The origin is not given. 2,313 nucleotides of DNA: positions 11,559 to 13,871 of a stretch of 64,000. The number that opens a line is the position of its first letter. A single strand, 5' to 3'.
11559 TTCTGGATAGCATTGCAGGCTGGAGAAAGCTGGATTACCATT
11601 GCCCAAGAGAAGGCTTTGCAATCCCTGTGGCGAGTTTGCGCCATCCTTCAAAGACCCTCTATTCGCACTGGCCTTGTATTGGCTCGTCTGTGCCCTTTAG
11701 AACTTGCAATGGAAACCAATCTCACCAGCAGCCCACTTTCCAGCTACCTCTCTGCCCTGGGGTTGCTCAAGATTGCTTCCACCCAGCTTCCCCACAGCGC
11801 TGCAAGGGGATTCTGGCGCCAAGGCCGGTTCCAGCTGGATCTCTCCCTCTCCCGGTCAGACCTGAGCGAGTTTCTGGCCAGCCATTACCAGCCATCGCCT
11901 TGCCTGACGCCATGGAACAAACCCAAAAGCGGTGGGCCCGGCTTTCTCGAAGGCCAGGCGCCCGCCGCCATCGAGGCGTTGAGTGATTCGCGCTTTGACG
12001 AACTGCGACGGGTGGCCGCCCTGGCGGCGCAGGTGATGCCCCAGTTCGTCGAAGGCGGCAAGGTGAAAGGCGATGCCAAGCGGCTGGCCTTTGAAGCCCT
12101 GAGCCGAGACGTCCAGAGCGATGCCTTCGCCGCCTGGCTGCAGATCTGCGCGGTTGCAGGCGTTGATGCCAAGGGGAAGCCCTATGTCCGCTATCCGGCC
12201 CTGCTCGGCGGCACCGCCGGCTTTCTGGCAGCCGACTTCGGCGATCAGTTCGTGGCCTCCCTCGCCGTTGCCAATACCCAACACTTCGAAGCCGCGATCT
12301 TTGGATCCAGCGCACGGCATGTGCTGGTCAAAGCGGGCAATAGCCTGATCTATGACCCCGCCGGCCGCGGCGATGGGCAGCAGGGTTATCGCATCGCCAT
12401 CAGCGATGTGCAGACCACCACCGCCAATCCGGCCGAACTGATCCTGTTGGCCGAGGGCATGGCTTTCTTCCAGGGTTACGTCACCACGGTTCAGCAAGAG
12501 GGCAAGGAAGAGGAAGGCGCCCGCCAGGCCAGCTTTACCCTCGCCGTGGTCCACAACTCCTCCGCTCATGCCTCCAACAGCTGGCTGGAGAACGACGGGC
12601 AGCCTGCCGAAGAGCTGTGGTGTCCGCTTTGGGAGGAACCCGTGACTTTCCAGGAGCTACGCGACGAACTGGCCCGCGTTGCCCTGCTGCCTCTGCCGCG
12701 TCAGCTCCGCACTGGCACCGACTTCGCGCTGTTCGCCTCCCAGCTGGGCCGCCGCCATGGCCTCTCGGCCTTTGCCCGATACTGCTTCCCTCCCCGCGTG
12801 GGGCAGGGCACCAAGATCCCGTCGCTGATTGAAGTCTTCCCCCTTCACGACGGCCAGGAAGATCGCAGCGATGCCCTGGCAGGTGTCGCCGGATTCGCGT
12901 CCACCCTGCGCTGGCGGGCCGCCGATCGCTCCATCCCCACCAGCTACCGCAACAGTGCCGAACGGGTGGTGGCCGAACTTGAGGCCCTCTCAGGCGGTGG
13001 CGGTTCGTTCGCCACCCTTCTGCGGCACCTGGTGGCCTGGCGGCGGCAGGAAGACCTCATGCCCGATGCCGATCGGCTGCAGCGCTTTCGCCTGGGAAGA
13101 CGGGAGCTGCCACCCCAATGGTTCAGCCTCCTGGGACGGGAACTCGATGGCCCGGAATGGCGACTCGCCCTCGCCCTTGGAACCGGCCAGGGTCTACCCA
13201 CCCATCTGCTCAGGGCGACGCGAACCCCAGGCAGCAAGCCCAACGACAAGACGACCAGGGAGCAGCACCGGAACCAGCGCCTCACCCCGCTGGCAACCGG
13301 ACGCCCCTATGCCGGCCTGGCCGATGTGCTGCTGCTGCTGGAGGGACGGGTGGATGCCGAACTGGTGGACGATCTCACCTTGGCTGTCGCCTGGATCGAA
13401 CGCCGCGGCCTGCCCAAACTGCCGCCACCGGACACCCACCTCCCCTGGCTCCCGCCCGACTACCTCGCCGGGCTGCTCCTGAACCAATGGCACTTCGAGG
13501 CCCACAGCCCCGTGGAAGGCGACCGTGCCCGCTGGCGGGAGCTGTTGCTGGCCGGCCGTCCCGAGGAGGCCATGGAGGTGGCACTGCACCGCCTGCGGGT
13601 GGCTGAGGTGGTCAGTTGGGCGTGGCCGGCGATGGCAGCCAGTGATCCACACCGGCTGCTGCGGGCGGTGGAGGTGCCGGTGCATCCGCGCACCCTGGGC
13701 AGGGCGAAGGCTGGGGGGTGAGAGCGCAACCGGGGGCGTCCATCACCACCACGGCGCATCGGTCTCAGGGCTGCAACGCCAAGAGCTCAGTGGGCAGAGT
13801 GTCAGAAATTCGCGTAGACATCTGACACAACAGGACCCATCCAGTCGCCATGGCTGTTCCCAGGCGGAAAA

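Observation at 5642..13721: Type I-G (I-U) CRISPR-Cas locus without adaptation genes, with the array inside the effector operon (cas3-csb1-csb2-[array]-csx17)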

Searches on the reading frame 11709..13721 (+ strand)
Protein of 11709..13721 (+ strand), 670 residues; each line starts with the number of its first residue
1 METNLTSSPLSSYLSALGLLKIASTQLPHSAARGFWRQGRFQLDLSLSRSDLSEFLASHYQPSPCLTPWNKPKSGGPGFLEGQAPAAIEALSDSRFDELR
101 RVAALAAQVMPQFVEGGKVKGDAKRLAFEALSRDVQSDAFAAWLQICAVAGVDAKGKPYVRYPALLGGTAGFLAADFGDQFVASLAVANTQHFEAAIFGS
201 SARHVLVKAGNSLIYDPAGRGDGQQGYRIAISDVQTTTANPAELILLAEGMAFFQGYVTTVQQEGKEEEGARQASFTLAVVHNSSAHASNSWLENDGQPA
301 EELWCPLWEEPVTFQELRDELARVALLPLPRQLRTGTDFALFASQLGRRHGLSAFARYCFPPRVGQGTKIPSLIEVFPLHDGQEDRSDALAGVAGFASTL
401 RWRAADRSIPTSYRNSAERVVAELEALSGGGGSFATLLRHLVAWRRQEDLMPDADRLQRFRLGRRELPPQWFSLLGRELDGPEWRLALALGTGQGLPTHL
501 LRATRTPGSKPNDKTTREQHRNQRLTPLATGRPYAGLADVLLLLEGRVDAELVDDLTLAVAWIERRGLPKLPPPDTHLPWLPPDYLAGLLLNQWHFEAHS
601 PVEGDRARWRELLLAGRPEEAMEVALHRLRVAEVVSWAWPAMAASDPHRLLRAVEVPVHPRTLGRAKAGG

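Call 4: search_protein_families(library=pfam, proteins=[window:11709-13721:+], max_evalue=0.01)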
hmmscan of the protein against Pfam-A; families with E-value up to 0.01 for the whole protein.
window:11709-13721:+ (670 aa): 0 families

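Call 5: search_protein_families(library=ncbifam, proteins=[window:11709-13721:+], max_evalue=0.01)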
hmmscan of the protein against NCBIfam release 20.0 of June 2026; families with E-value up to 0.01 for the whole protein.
window:11709-13721:+ (670 aa): 1 family
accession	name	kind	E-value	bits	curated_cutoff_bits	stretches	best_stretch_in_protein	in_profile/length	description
TIGR04113.1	cas_csx17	equivalog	7.3e-51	173.7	150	1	7-514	8-503/718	type I-G CRISPR-associated protein Cas8g1/Csx17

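Call 9: find_encoding_contigs(protein=window:11709-13721:+, flank=10000, max_places=6)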
Protein window:11709-13721:+ (670 aa): 10 contigs read that carry it; 4 places shown.
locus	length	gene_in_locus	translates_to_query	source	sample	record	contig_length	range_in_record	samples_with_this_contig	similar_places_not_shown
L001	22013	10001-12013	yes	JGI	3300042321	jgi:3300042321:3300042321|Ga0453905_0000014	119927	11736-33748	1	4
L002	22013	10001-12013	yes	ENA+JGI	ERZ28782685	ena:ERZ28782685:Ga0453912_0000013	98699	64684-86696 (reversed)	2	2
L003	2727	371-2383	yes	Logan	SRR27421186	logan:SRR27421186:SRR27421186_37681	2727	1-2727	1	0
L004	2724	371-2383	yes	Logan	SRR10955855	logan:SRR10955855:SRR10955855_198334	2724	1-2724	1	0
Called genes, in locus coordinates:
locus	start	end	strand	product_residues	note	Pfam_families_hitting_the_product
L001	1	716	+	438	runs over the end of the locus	-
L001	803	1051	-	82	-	-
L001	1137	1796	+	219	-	-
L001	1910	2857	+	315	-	PF13692:Glyco_trans_1_4, PF00534:Glycos_transf_1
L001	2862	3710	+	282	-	-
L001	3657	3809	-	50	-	-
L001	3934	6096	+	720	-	PF00270:DEAD, PF00271:Helicase_C, PF22590:Cas3-like_C_2, PF18019:Cas3_HD (weak)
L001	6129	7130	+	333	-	PF09617:Cas_GSU0053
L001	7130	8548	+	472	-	-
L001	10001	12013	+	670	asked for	-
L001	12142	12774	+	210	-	PF19570:DUF6088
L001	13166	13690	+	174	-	-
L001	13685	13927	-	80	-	-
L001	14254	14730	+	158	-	-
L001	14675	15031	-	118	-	-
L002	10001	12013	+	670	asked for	-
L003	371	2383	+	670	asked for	-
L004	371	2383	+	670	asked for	-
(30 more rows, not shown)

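Call 12: find_homologous_proteins(query=window:11709-13721:+, max_evalue=0.00001)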
Query window:11709-13721:+ (670 aa): 91 proteins with E <= 0.00001 among 8000 candidates.
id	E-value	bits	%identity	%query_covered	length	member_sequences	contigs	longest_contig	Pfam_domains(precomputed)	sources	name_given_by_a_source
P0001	0.0e+0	1517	100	100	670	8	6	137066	-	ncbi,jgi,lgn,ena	jgi:CRISPR-associated protein Csx17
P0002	0.0e+0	1358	90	100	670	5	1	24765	-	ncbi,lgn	-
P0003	0.0e+0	1349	89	100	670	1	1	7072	-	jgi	jgi:CRISPR-associated protein Csx17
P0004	0.0e+0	1348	89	100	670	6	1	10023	-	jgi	jgi:CRISPR-associated protein Csx17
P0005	0.0e+0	1347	89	100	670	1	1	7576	-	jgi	jgi:CRISPR-associated protein Csx17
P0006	0.0e+0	1347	89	100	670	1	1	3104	-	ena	-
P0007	0.0e+0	1346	89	100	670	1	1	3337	-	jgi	jgi:CRISPR-associated protein Csx17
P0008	0.0e+0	1341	89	100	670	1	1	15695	-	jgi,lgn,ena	jgi:CRISPR-associated protein Csx17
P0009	0.0e+0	1340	89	100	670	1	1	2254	-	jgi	jgi:CRISPR-associated protein Csx17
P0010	0.0e+0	1339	89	100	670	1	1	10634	-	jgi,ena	-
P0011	0.0e+0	1337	89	100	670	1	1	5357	-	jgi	jgi:CRISPR-associated protein Csx17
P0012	0.0e+0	1337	89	100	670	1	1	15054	-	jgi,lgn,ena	-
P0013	0.0e+0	1330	88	100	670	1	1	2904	-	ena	-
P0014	0.0e+0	1316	87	100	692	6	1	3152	-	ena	-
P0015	0.0e+0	1257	83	100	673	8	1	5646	-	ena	-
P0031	0.0e+0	1074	73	99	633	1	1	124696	-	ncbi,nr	ncbi:type I-U CRISPR-associated protein Csx17 [Cyanobium sp. FGCU-6]|nr:type I-U CRISPR-associated p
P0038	2.8e-293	993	68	99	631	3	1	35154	-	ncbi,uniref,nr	ncbi:type I-U CRISPR-associated protein Csx17 [Synechococcus sp. CS-205]|uniref:type I-G CRISPR-asso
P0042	3.8e-279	946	65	99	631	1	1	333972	-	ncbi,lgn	-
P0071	1.7e-249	848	60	100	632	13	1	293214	-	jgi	jgi:CRISPR-associated protein Csx17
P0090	3.2e-21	94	28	67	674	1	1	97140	-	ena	-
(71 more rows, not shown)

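Call 13: find_related_loci(query=window:11709-13721:+, collection=genome_contigs, flank=10000)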
Query window:11709-13721:+ (670 aa) in genome_contigs; peptide patterns used: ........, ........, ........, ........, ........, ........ (x = any residue, [..] = any of these).
98 stretches matched a pattern; 2 encode a relative of the query (tblastn E <= 1e-3); 2 distinct loci.
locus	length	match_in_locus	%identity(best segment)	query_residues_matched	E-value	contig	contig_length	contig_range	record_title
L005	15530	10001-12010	66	1-670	0e+0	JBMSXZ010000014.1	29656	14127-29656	MAG: Cyanobium sp. isolate LKB_V5_S17_50percent_ser_metabat.79 NODE_536_length_29656_cov_10.203034, whole genome shotgun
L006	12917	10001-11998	62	1-667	0e+0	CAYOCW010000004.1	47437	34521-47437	MAG TPA_asm: uncultured Cyanobium sp. isolate SRP278252_co3_584 genome assembly, contig: NODE_961_length_47437_cov_9.358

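Call 14: find_encoding_contigs(protein=P0031, flank=10000, max_places=2)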
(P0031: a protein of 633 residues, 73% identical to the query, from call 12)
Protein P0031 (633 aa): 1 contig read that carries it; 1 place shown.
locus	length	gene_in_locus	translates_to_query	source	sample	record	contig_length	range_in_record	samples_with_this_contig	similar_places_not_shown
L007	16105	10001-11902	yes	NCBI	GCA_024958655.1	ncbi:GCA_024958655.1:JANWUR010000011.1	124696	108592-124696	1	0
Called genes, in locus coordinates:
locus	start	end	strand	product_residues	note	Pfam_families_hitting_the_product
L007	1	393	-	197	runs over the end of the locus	PF04542:Sigma70_r2 (weak), PF08281:Sigma70_r4_2 (weak), PF04545:Sigma70_r4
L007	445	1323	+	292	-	PF10544:T5orf172, PF13455:MUG113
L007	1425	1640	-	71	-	-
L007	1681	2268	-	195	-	-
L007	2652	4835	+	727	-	PF00270:DEAD, PF00271:Helicase_C, PF22590:Cas3-like_C_2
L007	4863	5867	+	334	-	PF09617:Cas_GSU0053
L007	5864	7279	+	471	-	-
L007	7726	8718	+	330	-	PF01867:Cas_Cas1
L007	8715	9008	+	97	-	PF09827:CRISPR_Cas2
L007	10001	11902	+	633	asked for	-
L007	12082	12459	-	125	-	-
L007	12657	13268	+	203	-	PF00589:Phage_integrase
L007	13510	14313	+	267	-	PF13599:Pentapeptide_4 (faint), PF13576:Pentapeptide_3 (faint), PF00805:Pentapeptide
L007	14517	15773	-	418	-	-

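Call 15: find_encoding_contigs(protein=P0042, flank=10000, max_places=2)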
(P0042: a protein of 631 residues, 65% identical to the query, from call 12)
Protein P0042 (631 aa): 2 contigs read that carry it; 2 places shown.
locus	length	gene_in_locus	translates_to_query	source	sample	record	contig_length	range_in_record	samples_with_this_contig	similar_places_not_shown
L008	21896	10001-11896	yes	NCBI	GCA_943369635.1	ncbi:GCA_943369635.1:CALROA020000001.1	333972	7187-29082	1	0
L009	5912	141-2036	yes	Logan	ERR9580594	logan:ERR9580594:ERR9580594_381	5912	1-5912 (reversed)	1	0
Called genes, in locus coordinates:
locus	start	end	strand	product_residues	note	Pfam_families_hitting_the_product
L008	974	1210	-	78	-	-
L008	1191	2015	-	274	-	PF00239:Resolvase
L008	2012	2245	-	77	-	-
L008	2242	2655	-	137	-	-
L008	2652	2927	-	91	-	-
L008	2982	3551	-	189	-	PF07275:ArdA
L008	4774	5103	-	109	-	-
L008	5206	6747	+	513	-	PF00271:Helicase_C, PF22590:Cas3-like_C_2, PF18019:Cas3_HD (weak)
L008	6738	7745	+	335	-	PF09617:Cas_GSU0053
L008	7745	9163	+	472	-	-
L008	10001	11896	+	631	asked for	-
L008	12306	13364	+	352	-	PF04230:PS_pyruv_trans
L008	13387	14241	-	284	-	PF00149:Metallophos, PF12850:Metallophos_2 (weak)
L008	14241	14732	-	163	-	PF00578:AhpC-TSA, PF08534:Redoxin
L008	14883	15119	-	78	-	PF00830:Ribosomal_L28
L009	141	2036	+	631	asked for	-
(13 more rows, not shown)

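Call 16: find_encoding_contigs(protein=P0071, flank=10000, max_places=2)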
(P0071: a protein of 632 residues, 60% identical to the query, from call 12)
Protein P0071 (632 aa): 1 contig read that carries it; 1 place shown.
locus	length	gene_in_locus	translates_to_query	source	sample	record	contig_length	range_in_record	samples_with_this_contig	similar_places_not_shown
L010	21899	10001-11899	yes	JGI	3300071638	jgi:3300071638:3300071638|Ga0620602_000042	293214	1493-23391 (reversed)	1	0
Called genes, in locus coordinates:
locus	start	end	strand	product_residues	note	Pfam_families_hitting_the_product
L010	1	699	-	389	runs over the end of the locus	PF14306:PUA_2, PF01747:ATP-sulfurylase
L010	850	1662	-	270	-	PF01716:MSP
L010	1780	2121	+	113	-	-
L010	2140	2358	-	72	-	PF10742:DUF2555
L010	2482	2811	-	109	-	PF01909:NTP_transf_2 (weak), PF18765:Polbeta (weak)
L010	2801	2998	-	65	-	-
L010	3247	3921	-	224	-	-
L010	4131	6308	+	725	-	PF00270:DEAD, PF00271:Helicase_C, PF22590:Cas3-like_C_2, PF18019:Cas3_HD (weak)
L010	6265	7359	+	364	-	PF09617:Cas_GSU0053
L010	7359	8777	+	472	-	-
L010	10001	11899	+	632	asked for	-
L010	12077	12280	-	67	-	-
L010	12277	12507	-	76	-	PF04014:MazE_antitoxin, PF15937:PrlF_antitoxin (weak)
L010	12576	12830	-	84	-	-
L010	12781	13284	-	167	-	PF12728:HTH_17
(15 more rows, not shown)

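Call 17: find_encoding_contigs(protein=P0038, flank=10000, max_places=2)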
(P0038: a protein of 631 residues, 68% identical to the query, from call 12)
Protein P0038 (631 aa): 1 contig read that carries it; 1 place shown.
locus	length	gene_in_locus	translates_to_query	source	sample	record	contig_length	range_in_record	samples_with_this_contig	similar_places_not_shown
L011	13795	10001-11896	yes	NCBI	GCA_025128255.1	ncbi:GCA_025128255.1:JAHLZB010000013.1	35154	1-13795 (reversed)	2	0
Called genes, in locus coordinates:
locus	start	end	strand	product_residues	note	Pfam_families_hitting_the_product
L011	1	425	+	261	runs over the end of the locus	PF00702:Hydrolase, PF13419:HAD_2, PF13242:Hydrolase_like (weak)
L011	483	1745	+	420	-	PF00438:S-AdoMet_synt_N, PF02772:S-AdoMet_synt_M, PF02773:S-AdoMet_synt_C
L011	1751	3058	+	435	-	PF00370:FGGY_N (faint), PF02782:FGGY_C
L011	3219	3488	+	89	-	PF10615:DUF2470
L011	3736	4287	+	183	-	-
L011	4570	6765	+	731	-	PF00270:DEAD, PF00271:Helicase_C, PF22590:Cas3-like_C_2, PF18019:Cas3_HD (weak)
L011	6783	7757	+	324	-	PF09617:Cas_GSU0053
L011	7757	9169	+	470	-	-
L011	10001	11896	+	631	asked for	-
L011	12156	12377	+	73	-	PF07864:DUF1651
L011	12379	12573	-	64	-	-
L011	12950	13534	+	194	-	-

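Call 26: search_protein_families(library=ncbifam, proteins=[L007:7726-8718:+, L007:8715-9008:+], max_evalue=0.001)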
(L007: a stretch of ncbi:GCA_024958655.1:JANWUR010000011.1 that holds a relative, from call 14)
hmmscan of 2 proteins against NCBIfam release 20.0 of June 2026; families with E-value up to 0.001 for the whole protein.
L007:7726-8718:+ (330 aa): 8 families
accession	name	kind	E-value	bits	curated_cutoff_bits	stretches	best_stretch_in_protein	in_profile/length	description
NF049935.1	cas4g_cas1g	exception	1.6e-60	205.1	560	1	2-292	215-507/546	CRISPR-associated endonuclease Cas4g/Cas1g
TIGR04093.1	cas1_CYANO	exception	4.2e-55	187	385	1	3-292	2-295/334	type I-D CRISPR-associated endonuclease Cas1d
TIGR00287.1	cas1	equivalog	8e-55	186.2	71.7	1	8-293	5-294/327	CRISPR-associated endonuclease Cas1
TIGR03640.1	cas1_DVULG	exception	3.1e-51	174.5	385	1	2-290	4-300/340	type I-C CRISPR-associated endonuclease Cas1c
TIGR03983.1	cas1_MYXAN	equivalog_domain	5.8e-41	140.6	358.05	1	16-289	26-305/347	type I-MYXAN CRISPR-associated endonuclease Cas1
TIGR03641.1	cas1_HMARI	exception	2.3e-29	102.7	304.1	1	4-293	3-286/324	type I-B CRISPR-associated endonuclease Cas1b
TIGR04329.1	cas1_PREFRAN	exception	8.3e-22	77.7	300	1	14-245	19-243/317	type V CRISPR-associated endonuclease Cas1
TIGR03639.1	cas1_NMENI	exception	2.5e-19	69.7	120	1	3-246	3-227/278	type II CRISPR-associated endonuclease Cas1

L007:8715-9008:+ (97 aa): 1 family
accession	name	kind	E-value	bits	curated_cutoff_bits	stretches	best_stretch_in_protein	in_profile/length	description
TIGR01573.1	cas2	equivalog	1.4e-14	54.2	24.5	1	10-89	4-87/96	CRISPR-associated endonuclease Cas2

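Call 27: find_encoding_contigs(protein=P0090, flank=10000, max_places=2)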
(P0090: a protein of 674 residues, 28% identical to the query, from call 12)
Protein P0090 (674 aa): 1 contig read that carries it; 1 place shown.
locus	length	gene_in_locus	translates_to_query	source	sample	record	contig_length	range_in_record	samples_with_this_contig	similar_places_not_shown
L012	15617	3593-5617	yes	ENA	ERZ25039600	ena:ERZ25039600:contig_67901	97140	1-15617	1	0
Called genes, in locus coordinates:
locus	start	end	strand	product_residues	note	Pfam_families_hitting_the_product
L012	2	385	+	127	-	?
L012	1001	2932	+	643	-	PF00270:DEAD, PF00271:Helicase_C, PF22590:Cas3-like_C_2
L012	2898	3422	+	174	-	-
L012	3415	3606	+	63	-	-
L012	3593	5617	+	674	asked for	-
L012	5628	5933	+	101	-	PF09617:Cas_GSU0053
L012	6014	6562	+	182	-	PF09617:Cas_GSU0053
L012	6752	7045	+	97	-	-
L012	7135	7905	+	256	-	-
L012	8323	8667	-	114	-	PF02452:PemK_toxin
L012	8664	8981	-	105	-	PF01402:RHH_1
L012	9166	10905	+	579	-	PF01930:Cas_Cas4, PF12705:PDDEXK_1 (faint), PF01867:Cas_Cas1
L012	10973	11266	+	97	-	PF09827:CRISPR_Cas2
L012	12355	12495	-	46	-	PF03454:MoeA_C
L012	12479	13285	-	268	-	PF03453:MoeA_N, PF00994:MoCF_biosynth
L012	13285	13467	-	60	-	PF02730:AFOR_N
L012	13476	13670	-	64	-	PF02730:AFOR_N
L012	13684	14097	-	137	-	PF13187:Fer4_9 (faint), PF13237:Fer4_10 (faint), PF13247:Fer4_11, PF00037:Fer4 (faint), PF12837:Fer4_6 (faint), PF14697:Fer4_21 (weak), PF25160:LdpA_Fe-S-bd (faint), PF12838:Fer4_7 (weak), +1 more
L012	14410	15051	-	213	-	-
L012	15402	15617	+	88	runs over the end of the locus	-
